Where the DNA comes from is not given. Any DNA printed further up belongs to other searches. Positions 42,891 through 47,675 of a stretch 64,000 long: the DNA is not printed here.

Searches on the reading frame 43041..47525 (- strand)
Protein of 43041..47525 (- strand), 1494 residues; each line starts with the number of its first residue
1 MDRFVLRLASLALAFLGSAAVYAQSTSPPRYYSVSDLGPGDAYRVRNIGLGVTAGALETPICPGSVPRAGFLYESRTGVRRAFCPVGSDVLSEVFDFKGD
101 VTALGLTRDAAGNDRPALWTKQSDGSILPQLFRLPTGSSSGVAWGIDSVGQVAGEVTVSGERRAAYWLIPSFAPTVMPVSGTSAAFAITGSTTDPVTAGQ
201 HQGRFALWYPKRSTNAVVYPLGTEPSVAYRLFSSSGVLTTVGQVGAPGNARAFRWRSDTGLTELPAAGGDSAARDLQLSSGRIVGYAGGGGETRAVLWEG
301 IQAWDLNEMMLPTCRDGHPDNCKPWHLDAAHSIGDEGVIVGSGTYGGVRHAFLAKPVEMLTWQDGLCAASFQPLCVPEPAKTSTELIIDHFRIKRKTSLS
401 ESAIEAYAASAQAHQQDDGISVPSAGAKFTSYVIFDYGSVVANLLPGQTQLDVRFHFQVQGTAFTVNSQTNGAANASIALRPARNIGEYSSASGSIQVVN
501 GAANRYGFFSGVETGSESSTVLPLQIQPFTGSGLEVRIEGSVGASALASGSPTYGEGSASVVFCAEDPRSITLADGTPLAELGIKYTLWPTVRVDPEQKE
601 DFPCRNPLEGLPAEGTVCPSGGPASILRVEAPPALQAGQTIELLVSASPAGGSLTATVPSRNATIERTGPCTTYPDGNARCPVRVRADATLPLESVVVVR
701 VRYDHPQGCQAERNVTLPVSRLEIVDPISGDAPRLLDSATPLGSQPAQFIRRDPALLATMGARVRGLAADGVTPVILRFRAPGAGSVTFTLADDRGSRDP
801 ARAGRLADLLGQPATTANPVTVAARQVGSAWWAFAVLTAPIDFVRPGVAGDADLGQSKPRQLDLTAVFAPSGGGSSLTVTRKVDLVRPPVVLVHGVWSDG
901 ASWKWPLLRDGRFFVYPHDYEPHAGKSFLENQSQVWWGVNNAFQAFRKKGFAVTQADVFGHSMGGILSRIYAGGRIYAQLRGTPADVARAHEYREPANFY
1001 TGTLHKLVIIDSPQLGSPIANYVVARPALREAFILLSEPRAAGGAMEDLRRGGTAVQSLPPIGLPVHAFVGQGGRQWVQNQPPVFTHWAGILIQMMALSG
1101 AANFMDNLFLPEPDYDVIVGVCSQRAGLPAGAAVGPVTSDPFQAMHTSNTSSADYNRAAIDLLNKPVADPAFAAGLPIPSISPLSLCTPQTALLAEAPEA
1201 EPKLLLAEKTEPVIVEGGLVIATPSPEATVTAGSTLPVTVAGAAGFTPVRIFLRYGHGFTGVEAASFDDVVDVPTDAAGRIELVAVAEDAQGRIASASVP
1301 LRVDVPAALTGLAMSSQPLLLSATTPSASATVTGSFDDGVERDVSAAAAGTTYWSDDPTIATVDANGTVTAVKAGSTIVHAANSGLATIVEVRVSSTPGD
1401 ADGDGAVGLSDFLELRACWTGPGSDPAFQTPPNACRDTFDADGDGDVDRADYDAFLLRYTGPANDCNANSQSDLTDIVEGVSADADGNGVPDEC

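Call 3: search_protein_families(library=pfam, proteins=[window:43041-47525:-], max_evalue=0.01)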
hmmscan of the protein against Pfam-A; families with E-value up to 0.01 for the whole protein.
window:43041-47525:- (1494 aa): 3 families
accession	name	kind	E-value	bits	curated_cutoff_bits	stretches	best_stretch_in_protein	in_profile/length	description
PF02368.24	Big_2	-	4.3e-06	27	22.8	1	1350-1381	35-66/79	Bacterial Ig-like domain (group 2)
PF22359.2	Big-like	-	0.00026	21.6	27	1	1351-1381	3-33/48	Bacterial Ig-like domain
PF00404.24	Dockerin_1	-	0.00059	20.4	22.9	1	1398-1452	1-49/57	Dockerin type I domain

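Call 74: search_protein_families(library=padloc, proteins=[window:43041-47525:-], max_evalue=0.001)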
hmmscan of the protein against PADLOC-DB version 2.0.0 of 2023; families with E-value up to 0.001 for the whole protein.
window:43041-47525:- (1494 aa): 0 families
